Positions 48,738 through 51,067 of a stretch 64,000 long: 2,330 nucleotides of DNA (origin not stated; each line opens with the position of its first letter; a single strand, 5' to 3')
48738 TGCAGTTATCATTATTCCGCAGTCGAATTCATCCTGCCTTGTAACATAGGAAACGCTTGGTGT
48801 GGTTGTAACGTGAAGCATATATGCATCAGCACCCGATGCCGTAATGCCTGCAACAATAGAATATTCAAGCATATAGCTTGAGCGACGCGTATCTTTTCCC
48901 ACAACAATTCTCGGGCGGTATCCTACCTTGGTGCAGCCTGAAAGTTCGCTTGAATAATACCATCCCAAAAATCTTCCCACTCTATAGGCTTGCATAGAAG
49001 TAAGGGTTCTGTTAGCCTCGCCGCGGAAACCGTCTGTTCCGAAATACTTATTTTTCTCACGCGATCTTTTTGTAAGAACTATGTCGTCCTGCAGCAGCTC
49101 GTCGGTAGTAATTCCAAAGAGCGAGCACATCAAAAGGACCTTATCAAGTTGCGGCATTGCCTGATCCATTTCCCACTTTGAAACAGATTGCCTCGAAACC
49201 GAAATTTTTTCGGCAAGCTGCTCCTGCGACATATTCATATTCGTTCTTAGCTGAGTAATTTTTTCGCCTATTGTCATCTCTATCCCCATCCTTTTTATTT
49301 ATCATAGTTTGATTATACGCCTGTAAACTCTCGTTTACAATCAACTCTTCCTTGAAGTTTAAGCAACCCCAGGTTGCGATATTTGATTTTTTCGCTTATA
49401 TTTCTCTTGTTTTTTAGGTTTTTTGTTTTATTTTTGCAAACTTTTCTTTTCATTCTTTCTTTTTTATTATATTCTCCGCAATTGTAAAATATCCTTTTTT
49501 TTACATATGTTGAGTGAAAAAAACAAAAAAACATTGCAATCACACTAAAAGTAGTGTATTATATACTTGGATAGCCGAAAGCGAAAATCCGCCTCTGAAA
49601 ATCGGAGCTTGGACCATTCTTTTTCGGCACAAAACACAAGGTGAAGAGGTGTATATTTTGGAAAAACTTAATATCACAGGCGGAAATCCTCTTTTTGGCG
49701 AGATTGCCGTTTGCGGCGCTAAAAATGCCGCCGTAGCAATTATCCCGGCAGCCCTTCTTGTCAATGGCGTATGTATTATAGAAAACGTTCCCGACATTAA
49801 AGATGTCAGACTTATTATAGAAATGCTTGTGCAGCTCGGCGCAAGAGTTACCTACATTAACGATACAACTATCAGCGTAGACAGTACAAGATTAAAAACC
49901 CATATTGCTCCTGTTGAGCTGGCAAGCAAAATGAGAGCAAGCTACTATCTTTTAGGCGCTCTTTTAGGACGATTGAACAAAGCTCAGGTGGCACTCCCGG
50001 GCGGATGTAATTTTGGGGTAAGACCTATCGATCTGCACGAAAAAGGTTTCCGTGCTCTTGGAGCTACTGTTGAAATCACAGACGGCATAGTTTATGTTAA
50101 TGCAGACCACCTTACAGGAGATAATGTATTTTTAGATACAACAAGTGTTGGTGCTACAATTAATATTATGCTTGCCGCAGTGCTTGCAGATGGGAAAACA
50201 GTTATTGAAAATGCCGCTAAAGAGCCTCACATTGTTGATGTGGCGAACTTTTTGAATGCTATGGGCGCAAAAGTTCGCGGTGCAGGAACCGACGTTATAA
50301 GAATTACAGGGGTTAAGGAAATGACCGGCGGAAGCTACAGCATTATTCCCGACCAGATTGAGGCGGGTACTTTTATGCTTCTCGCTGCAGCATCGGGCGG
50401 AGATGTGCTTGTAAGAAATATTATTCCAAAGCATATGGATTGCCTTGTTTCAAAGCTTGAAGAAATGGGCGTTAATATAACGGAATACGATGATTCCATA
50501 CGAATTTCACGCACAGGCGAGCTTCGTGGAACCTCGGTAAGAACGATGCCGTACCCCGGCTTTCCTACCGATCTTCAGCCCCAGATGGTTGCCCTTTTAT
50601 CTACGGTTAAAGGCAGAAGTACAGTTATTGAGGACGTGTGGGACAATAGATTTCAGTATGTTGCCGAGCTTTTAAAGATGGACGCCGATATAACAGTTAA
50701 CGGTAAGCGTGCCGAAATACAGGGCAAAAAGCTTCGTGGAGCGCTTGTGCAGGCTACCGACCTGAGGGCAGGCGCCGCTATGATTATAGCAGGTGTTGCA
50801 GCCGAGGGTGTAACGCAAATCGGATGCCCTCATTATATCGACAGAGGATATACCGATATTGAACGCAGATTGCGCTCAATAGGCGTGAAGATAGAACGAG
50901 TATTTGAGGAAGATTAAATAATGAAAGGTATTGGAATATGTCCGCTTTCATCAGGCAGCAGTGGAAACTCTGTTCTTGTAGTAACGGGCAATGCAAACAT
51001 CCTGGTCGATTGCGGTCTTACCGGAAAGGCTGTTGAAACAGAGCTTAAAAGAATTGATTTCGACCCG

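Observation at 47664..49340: Phosphoglucosamine mutase fused to an N-terminal XRE-family DNA-binding domain, with a matching palindrome in its own promoter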

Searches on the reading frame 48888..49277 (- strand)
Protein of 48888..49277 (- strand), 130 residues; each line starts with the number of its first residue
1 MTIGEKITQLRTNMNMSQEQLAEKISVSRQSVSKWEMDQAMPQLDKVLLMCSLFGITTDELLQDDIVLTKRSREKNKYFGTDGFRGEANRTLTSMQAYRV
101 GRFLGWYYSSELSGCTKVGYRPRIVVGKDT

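Call 14: search_protein_representatives(protein=window:48888-49277:-)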
Query: 130 residues. Proteins with E-value up to 0.001 (for the whole library): 42905; up to 1e-10: 4239; up to 1e-30: 11. The best 150 are listed.
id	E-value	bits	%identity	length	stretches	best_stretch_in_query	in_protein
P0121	2.3e-56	205.4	72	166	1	1-130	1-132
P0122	2.5e-53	195.6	69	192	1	1-130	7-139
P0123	4.6e-52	191.5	26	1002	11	3-64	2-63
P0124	9.5e-48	177.6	69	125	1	1-122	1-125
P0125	1.4e-47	177.1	27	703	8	3-64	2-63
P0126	5.4e-41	155.8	65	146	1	1-109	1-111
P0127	1.9e-40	154.1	71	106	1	1-106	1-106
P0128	8.2e-37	142.3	35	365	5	3-64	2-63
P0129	6.1e-36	139.5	30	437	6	3-68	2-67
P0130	3.8e-35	136.9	70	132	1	37-129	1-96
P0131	2.4e-32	127.9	56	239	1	1-130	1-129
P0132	3.5e-30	120.9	56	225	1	1-130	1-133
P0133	5.9e-29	117.0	62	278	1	16-130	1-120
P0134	1.9e-28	115.3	60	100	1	1-94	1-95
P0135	7.1e-28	113.5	65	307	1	1-99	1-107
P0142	3.0e-24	101.8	47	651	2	1-63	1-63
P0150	4.5e-23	98.0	48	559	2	1-63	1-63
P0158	4.2e-22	94.8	46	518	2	1-63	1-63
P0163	5.0e-21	91.4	37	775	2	3-63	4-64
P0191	2.7e-18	82.5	49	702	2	16-70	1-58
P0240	3.3e-16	75.8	49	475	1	1-92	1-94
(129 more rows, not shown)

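Call 15: search_protein_families(library=pfam, proteins=[P0150, P0158, P0142, P0240, P0131, P0132, P0133, P0135, P0191, P0163], max_evalue=0.00001)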
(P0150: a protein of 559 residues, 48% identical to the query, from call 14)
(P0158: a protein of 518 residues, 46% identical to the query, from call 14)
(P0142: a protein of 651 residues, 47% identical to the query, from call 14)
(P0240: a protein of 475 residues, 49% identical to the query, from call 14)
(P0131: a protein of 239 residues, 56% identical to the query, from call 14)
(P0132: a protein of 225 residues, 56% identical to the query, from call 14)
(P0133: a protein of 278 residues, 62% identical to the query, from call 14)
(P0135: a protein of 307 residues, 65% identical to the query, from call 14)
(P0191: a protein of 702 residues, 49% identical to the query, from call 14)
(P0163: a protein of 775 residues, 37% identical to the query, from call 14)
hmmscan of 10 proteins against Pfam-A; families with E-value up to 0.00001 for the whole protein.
P0150 (559 aa): 12 families
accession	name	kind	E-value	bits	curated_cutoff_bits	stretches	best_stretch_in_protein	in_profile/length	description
PF01381.28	HTH_3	-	3.8e-33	113.7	23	2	7-61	1-55/55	Helix-turn-helix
PF13560.12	HTH_31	-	3.5e-24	85.3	27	2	297-354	2-60/64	Helix-turn-helix domain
PF12844.13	HTH_19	-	6.2e-22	77.7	30.2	2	298-360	1-63/64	Helix-turn-helix domain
PF07022.19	Phage_CI_repr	-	3.1e-14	53.5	22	0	17-66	13-62/65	Bacteriophage CI repressor helix-turn-helix domain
PF15943.11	YdaS_toxin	-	1.6e-09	37.8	30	0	17-41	10-35/65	Bacterial toxin YdaS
PF14549.12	P22_Cro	-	1.7e-09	37.7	30.2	0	18-47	12-39/60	DNA-binding transcriptional regulator Cro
PF12802.13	MarR_2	-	1.1e-08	35.5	27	0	13-34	18-39/61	MarR family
PF13384.12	HTH_23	-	2.7e-08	33.8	24.6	0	11-35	13-37/50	Homeodomain-like domain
PF13443.12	HTH_26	-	3.1e-08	34.2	22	0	309-359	10-61/63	Cro/C1-type HTH DNA-binding domain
PF08279.18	HTH_11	-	5.8e-08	32.9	25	0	14-34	14-34/55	HTH domain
PF13518.12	HTH_28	-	4.3e-07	30.3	25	0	13-37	10-34/52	Helix-turn-helix domain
PF13744.12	HTH_37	-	4.3e-06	26.9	27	0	289-354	11-77/80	Helix-turn-helix domain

P0158 (518 aa): 13 families
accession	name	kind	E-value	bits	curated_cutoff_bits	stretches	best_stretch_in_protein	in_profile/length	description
PF01381.28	HTH_3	-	4.5e-34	116.7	23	2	272-324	3-55/55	Helix-turn-helix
PF13560.12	HTH_31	-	7.4e-23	81.1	27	2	3-62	2-62/64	Helix-turn-helix domain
PF12844.13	HTH_19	-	7.2e-21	74.3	30.2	2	4-66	1-63/64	Helix-turn-helix domain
PF07022.19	Phage_CI_repr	-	3.6e-19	69.3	22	2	269-326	2-59/65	Bacteriophage CI repressor helix-turn-helix domain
PF14549.12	P22_Cro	-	3.6e-11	43.1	30.2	0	280-308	11-37/60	DNA-binding transcriptional regulator Cro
PF15943.11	YdaS_toxin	-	2.5e-10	40.4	30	0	17-41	10-35/65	Bacterial toxin YdaS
PF13443.12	HTH_26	-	3.6e-10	40.4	22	0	269-320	1-53/63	Cro/C1-type HTH DNA-binding domain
PF13384.12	HTH_23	-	3.9e-10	39.7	24.6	0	266-298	4-37/50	Homeodomain-like domain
PF08279.18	HTH_11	-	9e-09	35.5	25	0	271-297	7-34/55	HTH domain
PF12802.13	MarR_2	-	2.7e-08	34.3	27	0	276-297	16-39/61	MarR family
PF13518.12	HTH_28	-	3.8e-08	33.7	25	0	268-298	3-32/52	Helix-turn-helix domain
PF08281.18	Sigma70_r4_2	-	5.2e-07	29.7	25.7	0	272-297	20-45/54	Sigma-70, region 4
PF13412.12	HTH_24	-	2.4e-06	27.4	21.9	0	273-296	12-35/48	Winged helix-turn-helix DNA-binding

P0142 (651 aa): 13 families
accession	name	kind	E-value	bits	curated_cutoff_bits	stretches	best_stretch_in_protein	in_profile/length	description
PF01381.28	HTH_3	-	9.6e-32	109.2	23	2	9-61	3-55/55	Helix-turn-helix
PF13560.12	HTH_31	-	2e-22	79.7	27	2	3-61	2-61/64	Helix-turn-helix domain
PF12844.13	HTH_19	-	3.6e-21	75.3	30.2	2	4-66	1-63/64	Helix-turn-helix domain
PF07022.19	Phage_CI_repr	-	1.2e-16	61.2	22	2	317-361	15-58/65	Bacteriophage CI repressor helix-turn-helix domain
PF13443.12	HTH_26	-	6.4e-12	46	22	0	9-58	4-54/63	Cro/C1-type HTH DNA-binding domain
PF15943.11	YdaS_toxin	-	3.2e-09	36.9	30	0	17-41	10-35/65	Bacterial toxin YdaS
PF13384.12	HTH_23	-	3.8e-09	36.5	24.6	0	7-35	10-37/50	Homeodomain-like domain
PF14549.12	P22_Cro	-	7.1e-09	35.7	30.2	0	18-44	12-36/60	DNA-binding transcriptional regulator Cro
PF12802.13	MarR_2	-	2.2e-08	34.6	27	0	308-333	13-39/61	MarR family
PF08279.18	HTH_11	-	1.1e-07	32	25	0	10-34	9-34/55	HTH domain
PF13412.12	HTH_24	-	4.9e-07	29.7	21.9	0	8-33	10-35/48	Winged helix-turn-helix DNA-binding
PF04545.22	Sigma70_r4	-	1e-06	28.6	24.1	0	6-36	11-41/50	Sigma-70, region 4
PF13518.12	HTH_28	-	3.2e-06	27.6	25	0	14-37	11-34/52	Helix-turn-helix domain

P0240 (475 aa): 5 families
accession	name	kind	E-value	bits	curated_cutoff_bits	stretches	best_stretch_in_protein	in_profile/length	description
PF01381.28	HTH_3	-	2.3e-18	66.4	23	1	7-61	1-55/55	Helix-turn-helix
PF12844.13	HTH_19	-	5.9e-14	52.2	30.2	1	6-63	3-60/64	Helix-turn-helix domain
PF13443.12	HTH_26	-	6e-10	39.7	22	1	6-62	1-58/63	Cro/C1-type HTH DNA-binding domain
PF13560.12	HTH_31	-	1.3e-09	38.6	27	1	7-60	6-60/64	Helix-turn-helix domain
PF07022.19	Phage_CI_repr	-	2.6e-06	28.1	22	1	15-62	11-58/65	Bacteriophage CI repressor helix-turn-helix domain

P0131 (239 aa): 5 families
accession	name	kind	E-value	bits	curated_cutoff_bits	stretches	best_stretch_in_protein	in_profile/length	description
PF02878.22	PGM_PMM_I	-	2.1e-37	128.3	22.5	1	82-198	2-118/138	Phosphoglucomutase/phosphomannomutase, alpha/beta/alpha domain I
PF01381.28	HTH_3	-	1e-16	61.2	23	1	8-61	2-55/55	Helix-turn-helix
PF12844.13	HTH_19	-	1.7e-12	47.5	30.2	1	4-65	1-62/64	Helix-turn-helix domain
PF13443.12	HTH_26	-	7.2e-09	36.2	22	1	9-63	4-59/63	Cro/C1-type HTH DNA-binding domain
PF13560.12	HTH_31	-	1.4e-07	32.1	27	1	9-61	8-61/64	Helix-turn-helix domain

P0132 (225 aa): 3 families
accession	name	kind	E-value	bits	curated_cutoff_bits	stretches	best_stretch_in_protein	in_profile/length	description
PF02878.22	PGM_PMM_I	-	1.2e-34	119.3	22.5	1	84-198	2-114/138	Phosphoglucomutase/phosphomannomutase, alpha/beta/alpha domain I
PF01381.28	HTH_3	-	4.9e-12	46.1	23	1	7-59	1-53/55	Helix-turn-helix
PF12844.13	HTH_19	-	1.1e-06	28.9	30.2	1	4-63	1-60/64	Helix-turn-helix domain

P0133 (278 aa): 2 families
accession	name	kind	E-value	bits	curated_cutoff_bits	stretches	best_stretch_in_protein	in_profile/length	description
PF02878.22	PGM_PMM_I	-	1.7e-34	118.9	22.5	1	71-203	2-132/138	Phosphoglucomutase/phosphomannomutase, alpha/beta/alpha domain I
PF01381.28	HTH_3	-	5.1e-12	46.1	23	1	1-46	10-55/55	Helix-turn-helix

P0135 (307 aa): 4 families
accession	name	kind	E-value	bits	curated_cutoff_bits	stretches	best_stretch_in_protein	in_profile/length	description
PF01381.28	HTH_3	-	3.5e-17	62.6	23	1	7-61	1-55/55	Helix-turn-helix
PF12844.13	HTH_19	-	1.7e-10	41.1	30.2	1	4-63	1-60/64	Helix-turn-helix domain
PF13560.12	HTH_31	-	9.4e-09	35.9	27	1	4-61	3-61/64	Helix-turn-helix domain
PF07022.19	Phage_CI_repr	-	2e-07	31.6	22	1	17-62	14-58/65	Bacteriophage CI repressor helix-turn-helix domain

P0191 (702 aa): 6 families
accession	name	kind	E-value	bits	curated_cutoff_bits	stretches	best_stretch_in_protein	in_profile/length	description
PF01381.28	HTH_3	-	8.4e-22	77.4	23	2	71-125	1-55/55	Helix-turn-helix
PF13560.12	HTH_31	-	3.6e-13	50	27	1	68-124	3-60/64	Helix-turn-helix domain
PF12844.13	HTH_19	-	2.8e-11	43.6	30.2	1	68-129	1-62/64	Helix-turn-helix domain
PF13443.12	HTH_26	-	6.5e-09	36.4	22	0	70-127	1-59/63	Cro/C1-type HTH DNA-binding domain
PF07022.19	Phage_CI_repr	-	2.6e-07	31.3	22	0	71-128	3-60/65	Bacteriophage CI repressor helix-turn-helix domain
PF15943.11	YdaS_toxin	-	2e-06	27.9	30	0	2-20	10-28/65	Bacterial toxin YdaS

P0163 (775 aa): 10 families
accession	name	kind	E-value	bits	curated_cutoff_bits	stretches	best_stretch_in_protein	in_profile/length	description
PF01381.28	HTH_3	-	6.1e-32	109.9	23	2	10-62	3-55/55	Helix-turn-helix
PF12844.13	HTH_19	-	3.3e-22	78.6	30.2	2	83-145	1-63/64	Helix-turn-helix domain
PF13443.12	HTH_26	-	6.3e-13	49.2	22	1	7-62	1-57/63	Cro/C1-type HTH DNA-binding domain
PF07022.19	Phage_CI_repr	-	1e-12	48.6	22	1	96-144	14-61/65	Bacteriophage CI repressor helix-turn-helix domain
PF13560.12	HTH_31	-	1.7e-09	38.3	27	0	4-41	2-39/64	Helix-turn-helix domain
PF08279.18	HTH_11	-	8.5e-09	35.6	25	0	89-111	9-32/55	HTH domain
PF04545.22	Sigma70_r4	-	3.1e-07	30.2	24.1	0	11-37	15-41/50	Sigma-70, region 4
PF13022.12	HTH_Tnp_1_2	-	2.2e-06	28.2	27.9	0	90-120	20-52/122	Helix-turn-helix of insertion element transposase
PF13545.12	HTH_Crp_2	-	2.2e-06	28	27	0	16-35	22-41/70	Crp-like helix-turn-helix domain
PF07037.17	YfeC-like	-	4.7e-06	27.3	22.9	0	17-40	1-24/122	Transcription regulator YfeC-like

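Call 16: find_related_loci(query=window:48888-49277:-, collection=genome_contigs, flank=6000)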
Query window:48888-49277:- (130 aa) in genome_contigs; peptide patterns used: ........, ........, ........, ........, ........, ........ (x = any residue, [..] = any of these).
195 stretches matched a pattern; 128 encode a relative of the query (tblastn E <= 1e-3); the best 80 are kept; 80 distinct loci.
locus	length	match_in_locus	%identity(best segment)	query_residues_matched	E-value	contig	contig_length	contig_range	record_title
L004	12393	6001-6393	80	1-130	5e-71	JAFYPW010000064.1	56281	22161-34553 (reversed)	MAG: Oscillospiraceae bacterium isolate RGIG7313 Water_buffalos_Cecum-4__c644911, whole genome shotgun sequence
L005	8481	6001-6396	80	1-130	8e-70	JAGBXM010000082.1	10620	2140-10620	MAG: Clostridia bacterium isolate RGIG9536 Yak_Colon-2__c396087, whole genome shotgun sequence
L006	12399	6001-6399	78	1-130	4e-70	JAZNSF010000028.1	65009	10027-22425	MAG: Clostridia bacterium isolate T1900044810_TS20190276.MAGScoT_cleanbin_000018 SGB_2779_k141_687650, whole genome shot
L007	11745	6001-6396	77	1-130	9e-70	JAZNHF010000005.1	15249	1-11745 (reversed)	MAG: Clostridia bacterium isolate T1900044696_TS20190162.MAGScoT_cleanbin_000002 SGB_1777_k141_1502589, whole genome sho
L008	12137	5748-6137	77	1-130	5e-70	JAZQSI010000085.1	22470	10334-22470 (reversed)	MAG: Eubacteriales bacterium isolate T1900045209_TC20190205.MAGScoT_cleanbin_000010 SGB_5344_k141_2990558, whole genome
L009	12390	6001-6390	78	1-130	1e-69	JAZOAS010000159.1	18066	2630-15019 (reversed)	MAG: Eubacteriales bacterium isolate T1900044762_TS20190228.MAGScoT_cleanbin_000033 SGB_2363_k141_1062982, whole genome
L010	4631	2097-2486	78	1-130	1e-69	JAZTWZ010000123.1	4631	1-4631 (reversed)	MAG: Eubacteriales bacterium isolate T1900045331_YK20190020.MAGScoT_cleanbin_000039 SGB_6530_k141_2558924, whole genome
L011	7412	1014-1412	78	1-130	7e-69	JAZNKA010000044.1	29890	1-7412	MAG: Clostridia bacterium isolate T1900044677_TS20190143.MAGScoT_cleanbin_000039 SGB_1649_k141_3636536, whole genome sho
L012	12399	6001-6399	79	1-130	8e-69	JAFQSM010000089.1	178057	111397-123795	MAG: Clostridia bacterium isolate RGIG2110 Goat_Colon-4__c607887, whole genome shotgun sequence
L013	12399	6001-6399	77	1-130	3e-68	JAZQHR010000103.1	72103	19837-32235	MAG: Clostridia bacterium isolate T1900044627_TS20190093.MAGScoT_cleanbin_000023 SGB_957_k141_1057677, whole genome shot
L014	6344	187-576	75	1-130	3e-68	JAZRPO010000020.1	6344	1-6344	MAG: Eubacteriales bacterium isolate T1900045376_YK20190066.MAGScoT_cleanbin_000002 SGB_6872_k141_601848, whole genome s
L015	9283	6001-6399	77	1-130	3e-68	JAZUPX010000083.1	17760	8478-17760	MAG: Clostridia bacterium isolate T1900044862_TS20190328.MAGScoT_cleanbin_000022 SGB_3108_k141_788334, whole genome shot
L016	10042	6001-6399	77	1-130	1e-67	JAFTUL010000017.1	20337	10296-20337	MAG: Clostridia bacterium isolate RGIG4160 Roe_deer_Colon-1__c274995, whole genome shotgun sequence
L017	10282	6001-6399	77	1-130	4e-67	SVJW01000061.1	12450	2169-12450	MAG: Oscillospiraceae bacterium isolate SIG445 NODE_84735_length_12450_cov_5.450702, whole genome shotgun sequence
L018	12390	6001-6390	78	1-130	2e-67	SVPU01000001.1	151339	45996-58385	MAG: Oscillospiraceae bacterium isolate SIG599 NODE_2100_length_151339_cov_3.067706, whole genome shotgun sequence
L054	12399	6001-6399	74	1-130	7e-65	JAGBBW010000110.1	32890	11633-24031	MAG: Lachnospiraceae bacterium isolate RGIG8977 Water_deer_Rectum-2__c446540, whole genome shotgun sequence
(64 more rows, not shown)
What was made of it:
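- All 80 kept cover residues 1-130 (call 16). All organisms are uncultured MAGs (call 16).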

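Call 72: search_protein_families(library=pfam, proteins=[L054:8317-9027:+], max_evalue=0.00001)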
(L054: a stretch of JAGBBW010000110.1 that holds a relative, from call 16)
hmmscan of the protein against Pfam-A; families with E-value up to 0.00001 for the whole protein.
L054:8317-9027:+ (236 aa): 1 family
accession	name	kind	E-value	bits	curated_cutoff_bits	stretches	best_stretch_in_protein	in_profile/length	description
PF01182.26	Glucosamine_iso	-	3.9e-17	63.3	27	1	26-224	24-217/225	Glucosamine-6-phosphate isomerases/6-phosphogluconolactonase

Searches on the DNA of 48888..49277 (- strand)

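Call 28: search_rna_families(sources=[L054, L067, L075, L080, L031, L082, L004, L018, L045, L029, L013, L015], threshold=gathering)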
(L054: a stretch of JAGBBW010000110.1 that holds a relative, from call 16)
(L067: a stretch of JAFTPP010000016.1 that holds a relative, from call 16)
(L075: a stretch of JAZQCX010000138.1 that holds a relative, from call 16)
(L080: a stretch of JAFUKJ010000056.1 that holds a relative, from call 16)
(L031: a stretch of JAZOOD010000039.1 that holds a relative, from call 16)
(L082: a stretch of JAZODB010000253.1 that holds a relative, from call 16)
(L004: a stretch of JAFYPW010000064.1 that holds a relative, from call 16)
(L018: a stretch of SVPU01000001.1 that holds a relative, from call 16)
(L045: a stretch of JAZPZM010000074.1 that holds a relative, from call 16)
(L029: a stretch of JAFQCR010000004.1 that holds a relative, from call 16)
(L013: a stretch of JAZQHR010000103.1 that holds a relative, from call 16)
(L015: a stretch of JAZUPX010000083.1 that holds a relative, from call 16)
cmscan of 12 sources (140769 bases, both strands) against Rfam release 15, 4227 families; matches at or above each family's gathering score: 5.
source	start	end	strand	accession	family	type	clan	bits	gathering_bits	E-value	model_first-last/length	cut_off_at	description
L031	66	138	+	RF00005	tRNA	Gene; tRNA;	CL00001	73.1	29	9.7e-14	1-71/71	no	tRNA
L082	2041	2139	+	RF00059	TPP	Cis-reg; riboswitch;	-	67.5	54.3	9.4e-11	1-105/105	no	TPP riboswitch aptamer (THI element)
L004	1733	1880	+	RF00557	L10_leader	Cis-reg; leader;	-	63.9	44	1.7e-07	1-138/138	no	Ribosomal protein L10 leader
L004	3062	3150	+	RF00005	tRNA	Gene; tRNA;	CL00001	58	29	1.4e-09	1-71/71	no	tRNA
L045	1610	1689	-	RF01706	Gut-1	Gene; sRNA;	-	56.4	50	3.8e-08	1-77/77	no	Gut-1 RNA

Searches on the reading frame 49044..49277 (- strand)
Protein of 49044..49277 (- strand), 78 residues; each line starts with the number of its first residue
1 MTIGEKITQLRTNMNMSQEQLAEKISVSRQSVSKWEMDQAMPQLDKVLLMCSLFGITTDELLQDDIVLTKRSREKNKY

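Call 36: search_solved_structures(query=window:49044-49277:-, max_evalue=0.001)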
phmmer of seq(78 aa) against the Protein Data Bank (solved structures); distinct sequences matched with E-value up to 0.001: 6.
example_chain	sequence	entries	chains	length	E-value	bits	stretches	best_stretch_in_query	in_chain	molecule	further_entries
7t8i_A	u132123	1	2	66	9.2e-07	32.3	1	1-62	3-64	Phage element (ICEBs1)transcriptional regulator (Xre family)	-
9k3w_A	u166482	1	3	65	1.7e-06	31.4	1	6-65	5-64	Transcriptional regulator, PbsX family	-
1adr_A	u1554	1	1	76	0.00016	25.2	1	3-69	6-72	P22 C2 REPRESSOR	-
8tac_A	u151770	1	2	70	0.00053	23.6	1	3-54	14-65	DBP48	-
3jxb_C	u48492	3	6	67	0.00093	22.8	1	3-65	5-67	Repressor protein C2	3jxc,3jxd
2r1j_L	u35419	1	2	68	0.00097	22.7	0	3-65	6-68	Repressor protein C2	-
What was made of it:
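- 47664..49277 (-): HTH-GlmM coding sequence, 537 aa plus stop. HTH is residues 1-62 (49092-49277), the variable linker is residues 63-76 (49050-49091), and GlmM is residues 77-537. The HTH's closest solved relative is ImmR 7t8i (call 36).
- On XRE / Cro-C1 helix-turn-helix DNA-binding domain (PF01381): The nearest solved relatives are ImmR and P22 C2 (call 36).
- Closest known: Lambda cI / P22 C2 / ImmR-type XRE repressors with tandem operators at their own promoter. Same: The closest solved HTHs are ImmR (7t8i) and P22 C2 (call 36).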

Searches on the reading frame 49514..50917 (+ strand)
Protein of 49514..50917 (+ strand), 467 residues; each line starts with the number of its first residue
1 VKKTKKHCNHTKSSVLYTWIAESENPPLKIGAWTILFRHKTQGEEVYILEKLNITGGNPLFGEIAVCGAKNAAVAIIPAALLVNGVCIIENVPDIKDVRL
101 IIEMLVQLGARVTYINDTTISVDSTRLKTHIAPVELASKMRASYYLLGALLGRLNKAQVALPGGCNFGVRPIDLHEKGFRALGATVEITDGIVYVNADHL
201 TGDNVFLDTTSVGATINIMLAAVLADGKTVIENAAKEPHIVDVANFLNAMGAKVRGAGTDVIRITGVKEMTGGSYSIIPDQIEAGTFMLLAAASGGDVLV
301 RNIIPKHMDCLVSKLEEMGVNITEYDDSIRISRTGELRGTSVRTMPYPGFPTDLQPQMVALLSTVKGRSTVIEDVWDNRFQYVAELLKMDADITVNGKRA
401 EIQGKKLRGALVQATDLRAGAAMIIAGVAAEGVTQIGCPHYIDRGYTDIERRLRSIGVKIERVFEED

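Call 3: search_protein_families(library=pfam, proteins=[window:49514-50917:+])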
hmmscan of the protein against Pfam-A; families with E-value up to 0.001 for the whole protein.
window:49514-50917:+ (467 aa): 1 family
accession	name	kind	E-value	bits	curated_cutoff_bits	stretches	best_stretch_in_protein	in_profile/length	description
PF00275.25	EPSP_synthase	-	9e-94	315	22.8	1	55-453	2-417/417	EPSP synthase (3-phosphoshikimate 1-carboxyvinyltransferase)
